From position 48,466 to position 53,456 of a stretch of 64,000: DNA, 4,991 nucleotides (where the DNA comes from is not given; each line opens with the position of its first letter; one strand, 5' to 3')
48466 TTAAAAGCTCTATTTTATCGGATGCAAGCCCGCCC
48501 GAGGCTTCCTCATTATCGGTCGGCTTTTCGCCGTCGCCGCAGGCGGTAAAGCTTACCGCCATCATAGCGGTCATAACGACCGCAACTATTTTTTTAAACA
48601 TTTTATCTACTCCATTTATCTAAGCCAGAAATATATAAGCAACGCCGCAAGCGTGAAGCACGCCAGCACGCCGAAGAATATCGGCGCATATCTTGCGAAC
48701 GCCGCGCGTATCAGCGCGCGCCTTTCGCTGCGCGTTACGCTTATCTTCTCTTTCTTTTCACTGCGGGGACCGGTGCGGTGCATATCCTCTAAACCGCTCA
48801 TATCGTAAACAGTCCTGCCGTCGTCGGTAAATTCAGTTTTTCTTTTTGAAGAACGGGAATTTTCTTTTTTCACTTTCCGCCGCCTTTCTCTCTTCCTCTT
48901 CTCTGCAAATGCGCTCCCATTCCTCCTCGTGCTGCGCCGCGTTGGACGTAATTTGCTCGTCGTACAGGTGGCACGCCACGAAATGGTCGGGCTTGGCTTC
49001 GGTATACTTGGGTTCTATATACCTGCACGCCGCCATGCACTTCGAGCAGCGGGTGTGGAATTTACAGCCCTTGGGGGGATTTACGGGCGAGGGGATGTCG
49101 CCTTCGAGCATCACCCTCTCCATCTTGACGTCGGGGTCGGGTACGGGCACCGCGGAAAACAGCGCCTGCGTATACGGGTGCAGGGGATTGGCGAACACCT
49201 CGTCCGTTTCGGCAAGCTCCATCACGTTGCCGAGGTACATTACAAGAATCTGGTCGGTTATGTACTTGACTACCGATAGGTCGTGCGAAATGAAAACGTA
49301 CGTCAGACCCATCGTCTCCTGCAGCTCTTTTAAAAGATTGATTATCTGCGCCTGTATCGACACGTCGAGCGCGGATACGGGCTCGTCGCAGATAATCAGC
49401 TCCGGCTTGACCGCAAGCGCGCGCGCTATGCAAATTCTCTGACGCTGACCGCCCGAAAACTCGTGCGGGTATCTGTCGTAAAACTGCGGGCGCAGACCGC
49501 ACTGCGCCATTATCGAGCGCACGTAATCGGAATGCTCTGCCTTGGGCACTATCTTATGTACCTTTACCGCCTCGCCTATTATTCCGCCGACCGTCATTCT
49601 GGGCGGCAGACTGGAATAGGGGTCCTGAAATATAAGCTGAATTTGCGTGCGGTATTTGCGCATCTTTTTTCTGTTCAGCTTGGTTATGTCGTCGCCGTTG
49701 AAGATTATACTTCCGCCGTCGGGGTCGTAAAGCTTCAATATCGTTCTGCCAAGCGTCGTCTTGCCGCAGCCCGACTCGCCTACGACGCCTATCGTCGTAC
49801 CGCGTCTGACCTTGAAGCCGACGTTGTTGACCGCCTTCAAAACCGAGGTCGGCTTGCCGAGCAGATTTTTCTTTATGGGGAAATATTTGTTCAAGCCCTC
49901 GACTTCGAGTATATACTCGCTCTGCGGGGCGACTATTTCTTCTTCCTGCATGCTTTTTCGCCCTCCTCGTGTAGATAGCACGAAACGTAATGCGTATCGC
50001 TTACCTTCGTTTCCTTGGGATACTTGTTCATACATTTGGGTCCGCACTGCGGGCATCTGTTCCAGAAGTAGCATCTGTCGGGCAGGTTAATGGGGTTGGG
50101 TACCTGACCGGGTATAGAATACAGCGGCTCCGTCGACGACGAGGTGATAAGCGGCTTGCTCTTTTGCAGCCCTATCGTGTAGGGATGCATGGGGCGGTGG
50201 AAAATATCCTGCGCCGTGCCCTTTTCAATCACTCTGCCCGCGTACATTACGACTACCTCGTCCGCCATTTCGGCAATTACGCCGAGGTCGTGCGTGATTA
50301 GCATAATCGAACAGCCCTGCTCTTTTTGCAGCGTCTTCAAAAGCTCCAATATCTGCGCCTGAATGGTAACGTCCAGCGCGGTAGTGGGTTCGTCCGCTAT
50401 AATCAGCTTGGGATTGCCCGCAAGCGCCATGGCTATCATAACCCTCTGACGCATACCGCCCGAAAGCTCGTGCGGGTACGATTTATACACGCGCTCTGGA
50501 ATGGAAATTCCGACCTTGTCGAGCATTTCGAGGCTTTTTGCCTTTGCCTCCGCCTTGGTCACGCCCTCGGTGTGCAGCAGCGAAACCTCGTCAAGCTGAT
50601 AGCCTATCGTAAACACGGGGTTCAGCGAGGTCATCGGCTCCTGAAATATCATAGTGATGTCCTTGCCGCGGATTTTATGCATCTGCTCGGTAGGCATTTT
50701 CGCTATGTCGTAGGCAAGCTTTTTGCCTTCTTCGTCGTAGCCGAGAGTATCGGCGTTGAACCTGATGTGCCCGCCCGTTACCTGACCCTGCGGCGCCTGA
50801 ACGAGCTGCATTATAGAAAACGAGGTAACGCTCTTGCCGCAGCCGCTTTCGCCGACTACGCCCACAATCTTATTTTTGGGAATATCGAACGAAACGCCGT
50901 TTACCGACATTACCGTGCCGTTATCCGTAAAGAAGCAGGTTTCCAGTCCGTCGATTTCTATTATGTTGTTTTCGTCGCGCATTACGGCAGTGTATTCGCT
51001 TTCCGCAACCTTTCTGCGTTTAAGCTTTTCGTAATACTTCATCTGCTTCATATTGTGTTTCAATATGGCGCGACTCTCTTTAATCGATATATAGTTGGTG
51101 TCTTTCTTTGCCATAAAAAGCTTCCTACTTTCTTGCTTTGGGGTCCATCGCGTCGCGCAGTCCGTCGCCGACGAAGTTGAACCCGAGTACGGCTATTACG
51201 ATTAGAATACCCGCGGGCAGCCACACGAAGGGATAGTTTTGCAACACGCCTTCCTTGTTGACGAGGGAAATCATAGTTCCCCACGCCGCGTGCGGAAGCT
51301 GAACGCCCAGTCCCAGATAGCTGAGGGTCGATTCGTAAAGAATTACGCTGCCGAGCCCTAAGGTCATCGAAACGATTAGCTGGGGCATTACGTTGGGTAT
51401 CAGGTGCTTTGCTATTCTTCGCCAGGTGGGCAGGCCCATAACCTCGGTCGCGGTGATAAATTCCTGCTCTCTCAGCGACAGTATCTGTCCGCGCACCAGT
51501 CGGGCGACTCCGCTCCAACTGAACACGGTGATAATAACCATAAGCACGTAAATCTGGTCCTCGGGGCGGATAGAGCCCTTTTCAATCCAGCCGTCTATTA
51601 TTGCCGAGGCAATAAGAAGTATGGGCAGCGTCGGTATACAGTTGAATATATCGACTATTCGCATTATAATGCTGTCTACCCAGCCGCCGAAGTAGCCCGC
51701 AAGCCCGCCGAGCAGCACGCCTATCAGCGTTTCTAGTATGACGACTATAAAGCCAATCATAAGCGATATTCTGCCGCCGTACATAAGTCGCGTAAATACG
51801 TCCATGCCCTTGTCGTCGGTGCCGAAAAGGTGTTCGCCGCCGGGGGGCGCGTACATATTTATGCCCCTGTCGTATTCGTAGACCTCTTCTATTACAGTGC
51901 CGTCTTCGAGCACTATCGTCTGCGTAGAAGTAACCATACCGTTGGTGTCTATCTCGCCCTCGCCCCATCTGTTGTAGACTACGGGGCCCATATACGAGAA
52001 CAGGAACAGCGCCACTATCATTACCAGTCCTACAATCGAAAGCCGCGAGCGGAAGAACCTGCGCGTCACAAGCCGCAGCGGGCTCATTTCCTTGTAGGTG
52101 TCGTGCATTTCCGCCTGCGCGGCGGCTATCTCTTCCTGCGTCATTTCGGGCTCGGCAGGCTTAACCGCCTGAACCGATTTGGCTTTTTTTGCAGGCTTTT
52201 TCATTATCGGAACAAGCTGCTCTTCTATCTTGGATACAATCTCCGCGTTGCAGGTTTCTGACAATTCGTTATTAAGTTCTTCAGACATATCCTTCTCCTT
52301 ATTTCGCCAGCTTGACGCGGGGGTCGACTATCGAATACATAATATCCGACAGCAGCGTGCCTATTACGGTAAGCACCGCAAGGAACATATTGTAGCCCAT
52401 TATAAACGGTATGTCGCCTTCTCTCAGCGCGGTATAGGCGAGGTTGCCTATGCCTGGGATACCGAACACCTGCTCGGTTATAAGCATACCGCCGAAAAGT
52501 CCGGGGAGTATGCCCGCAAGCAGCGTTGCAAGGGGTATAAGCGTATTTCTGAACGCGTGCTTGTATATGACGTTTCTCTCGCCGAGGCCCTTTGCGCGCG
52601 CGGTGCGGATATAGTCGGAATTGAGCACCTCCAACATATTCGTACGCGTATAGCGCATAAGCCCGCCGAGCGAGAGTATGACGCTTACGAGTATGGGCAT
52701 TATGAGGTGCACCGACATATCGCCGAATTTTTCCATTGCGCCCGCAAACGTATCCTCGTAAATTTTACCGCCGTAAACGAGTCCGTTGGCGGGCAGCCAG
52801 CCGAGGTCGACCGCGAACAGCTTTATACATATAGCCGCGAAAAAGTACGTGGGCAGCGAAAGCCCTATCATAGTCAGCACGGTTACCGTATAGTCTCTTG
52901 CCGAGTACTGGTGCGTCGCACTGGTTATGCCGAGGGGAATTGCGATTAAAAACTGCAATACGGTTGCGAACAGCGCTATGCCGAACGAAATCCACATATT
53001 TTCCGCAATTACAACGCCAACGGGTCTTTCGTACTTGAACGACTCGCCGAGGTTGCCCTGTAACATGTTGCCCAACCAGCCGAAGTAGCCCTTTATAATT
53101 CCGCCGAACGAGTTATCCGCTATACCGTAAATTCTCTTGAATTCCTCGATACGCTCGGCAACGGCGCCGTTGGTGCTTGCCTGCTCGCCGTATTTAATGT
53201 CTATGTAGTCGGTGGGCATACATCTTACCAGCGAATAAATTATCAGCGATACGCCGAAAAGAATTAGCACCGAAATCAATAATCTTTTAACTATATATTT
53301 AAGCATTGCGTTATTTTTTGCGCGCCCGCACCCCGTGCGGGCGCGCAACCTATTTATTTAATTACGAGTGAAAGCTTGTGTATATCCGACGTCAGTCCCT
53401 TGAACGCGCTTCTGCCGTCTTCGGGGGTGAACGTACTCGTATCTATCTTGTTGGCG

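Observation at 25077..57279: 32 kb single-operon array linking an Opp peptide importer, a giant S8 protease and about 8,200 aa of lipoproteins with largely unassignable domains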

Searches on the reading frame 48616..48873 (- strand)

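Call 4: search_protein_families(library=pfam, proteins=[window:48616-48873:-], max_evalue=0.01)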
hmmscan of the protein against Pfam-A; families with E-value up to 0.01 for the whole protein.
window:48616-48873:- (85 aa): 0 families

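Call 13: search_protein_families(library=ncbifam, proteins=[window:48616-48873:-], max_evalue=0.01)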
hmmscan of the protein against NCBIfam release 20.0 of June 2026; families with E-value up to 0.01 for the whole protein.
window:48616-48873:- (85 aa): 0 families

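Call 70: search_protein_families(library=pfam, proteins=[window:48616-48873:-], max_evalue=1)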
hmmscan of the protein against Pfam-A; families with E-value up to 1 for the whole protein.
window:48616-48873:- (85 aa): 1 family
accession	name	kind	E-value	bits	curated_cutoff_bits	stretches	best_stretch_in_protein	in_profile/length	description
PF08861.15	DUF1828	-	0.071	13.8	22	1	9-44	19-55/91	Domain of unknown function DUF1828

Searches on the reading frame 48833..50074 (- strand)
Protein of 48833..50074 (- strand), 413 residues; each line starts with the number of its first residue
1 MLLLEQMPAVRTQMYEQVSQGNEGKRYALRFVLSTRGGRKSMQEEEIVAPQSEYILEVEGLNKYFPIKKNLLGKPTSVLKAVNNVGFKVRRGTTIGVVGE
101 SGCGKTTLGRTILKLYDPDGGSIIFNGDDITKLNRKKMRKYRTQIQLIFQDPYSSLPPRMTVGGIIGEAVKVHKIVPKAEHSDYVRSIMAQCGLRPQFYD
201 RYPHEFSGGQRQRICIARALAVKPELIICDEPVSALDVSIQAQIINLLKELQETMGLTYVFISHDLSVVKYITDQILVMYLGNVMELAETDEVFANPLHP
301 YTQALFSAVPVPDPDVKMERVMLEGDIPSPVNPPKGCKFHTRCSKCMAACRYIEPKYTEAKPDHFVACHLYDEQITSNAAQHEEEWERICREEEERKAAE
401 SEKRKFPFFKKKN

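Call 4: search_protein_families(library=pfam, proteins=[window:48833-50074:-], max_evalue=0.01)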
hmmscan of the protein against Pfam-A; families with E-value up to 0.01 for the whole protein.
window:48833-50074:- (413 aa): 5 families
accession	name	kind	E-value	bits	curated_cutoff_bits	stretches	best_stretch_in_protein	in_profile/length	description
PF00005.33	ABC_tran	-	3.6e-33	115.5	25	1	82-233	1-136/137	ABC transporter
PF08352.17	oligo_HPY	-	8.2e-20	71.4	27.1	1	285-350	1-65/65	Oligopeptide/dipeptide transporter, C-terminal region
PF13304.12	AAA_21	-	5.7e-05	23.7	27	1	202-269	234-303/304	AAA domain, putative AbiEii toxin, Type IV TA system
PF13401.12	AAA_22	-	0.00024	21.9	27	1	95-260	8-119/130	AAA domain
PF00485.24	PRK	-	0.003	17.8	22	0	95-154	2-62/196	Phosphoribulokinase / Uridine kinase family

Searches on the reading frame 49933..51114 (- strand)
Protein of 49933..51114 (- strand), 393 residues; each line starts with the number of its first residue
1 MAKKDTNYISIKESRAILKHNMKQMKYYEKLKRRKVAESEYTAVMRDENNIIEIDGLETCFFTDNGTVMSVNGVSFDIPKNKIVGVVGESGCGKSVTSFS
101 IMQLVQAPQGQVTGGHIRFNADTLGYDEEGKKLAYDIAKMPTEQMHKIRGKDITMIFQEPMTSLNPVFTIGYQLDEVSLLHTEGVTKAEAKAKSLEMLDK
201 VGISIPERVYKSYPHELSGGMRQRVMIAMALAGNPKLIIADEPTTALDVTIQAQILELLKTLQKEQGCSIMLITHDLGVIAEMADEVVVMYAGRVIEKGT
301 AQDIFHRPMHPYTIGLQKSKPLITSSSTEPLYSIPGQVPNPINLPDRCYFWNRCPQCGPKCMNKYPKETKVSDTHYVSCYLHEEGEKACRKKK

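Call 4: search_protein_families(library=pfam, proteins=[window:49933-51114:-], max_evalue=0.01)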
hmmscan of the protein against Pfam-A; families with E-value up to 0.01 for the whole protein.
window:49933-51114:- (393 aa): 4 families
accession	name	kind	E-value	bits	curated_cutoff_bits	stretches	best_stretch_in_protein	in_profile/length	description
PF00005.33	ABC_tran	-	3.8e-26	92.8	25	1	72-245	2-137/137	ABC transporter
PF08352.17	oligo_HPY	-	7.6e-17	61.9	27.1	1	296-361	1-65/65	Oligopeptide/dipeptide transporter, C-terminal region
PF13304.12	AAA_21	-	7.3e-05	23.4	27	1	213-280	234-303/304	AAA domain, putative AbiEii toxin, Type IV TA system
PF02463.25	SMC_N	-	0.00022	21.2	40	1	30-291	112-212/220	RecF/RecN/SMC N terminal domain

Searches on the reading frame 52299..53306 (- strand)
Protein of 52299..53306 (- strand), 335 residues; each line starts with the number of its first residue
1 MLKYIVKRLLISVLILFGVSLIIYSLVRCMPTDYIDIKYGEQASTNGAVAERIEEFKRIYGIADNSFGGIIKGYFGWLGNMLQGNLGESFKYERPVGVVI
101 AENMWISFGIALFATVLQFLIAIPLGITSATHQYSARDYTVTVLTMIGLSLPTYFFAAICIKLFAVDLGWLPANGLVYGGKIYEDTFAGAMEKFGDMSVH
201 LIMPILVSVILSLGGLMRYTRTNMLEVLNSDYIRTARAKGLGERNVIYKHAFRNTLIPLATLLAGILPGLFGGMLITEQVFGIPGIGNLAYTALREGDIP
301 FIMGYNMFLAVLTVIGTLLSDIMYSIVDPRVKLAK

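Call 4: search_protein_families(library=pfam, proteins=[window:52299-53306:-], max_evalue=0.01)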
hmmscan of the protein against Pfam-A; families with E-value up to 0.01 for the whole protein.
window:52299-53306:- (335 aa): 2 families
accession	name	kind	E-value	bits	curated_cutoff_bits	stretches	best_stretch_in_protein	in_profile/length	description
PF00528.27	BPD_transp_1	-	1.8e-34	119.5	26.4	1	122-332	1-183/184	Binding-protein-dependent transport system inner membrane component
PF19300.4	BPD_transp_1_N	-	1.6e-05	25.5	23.8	1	1-85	1-76/114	Binding-prot-dependent transport system membrane comp, N-term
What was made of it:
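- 52299..53306 (-): OppB permease (335 aa). call 4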
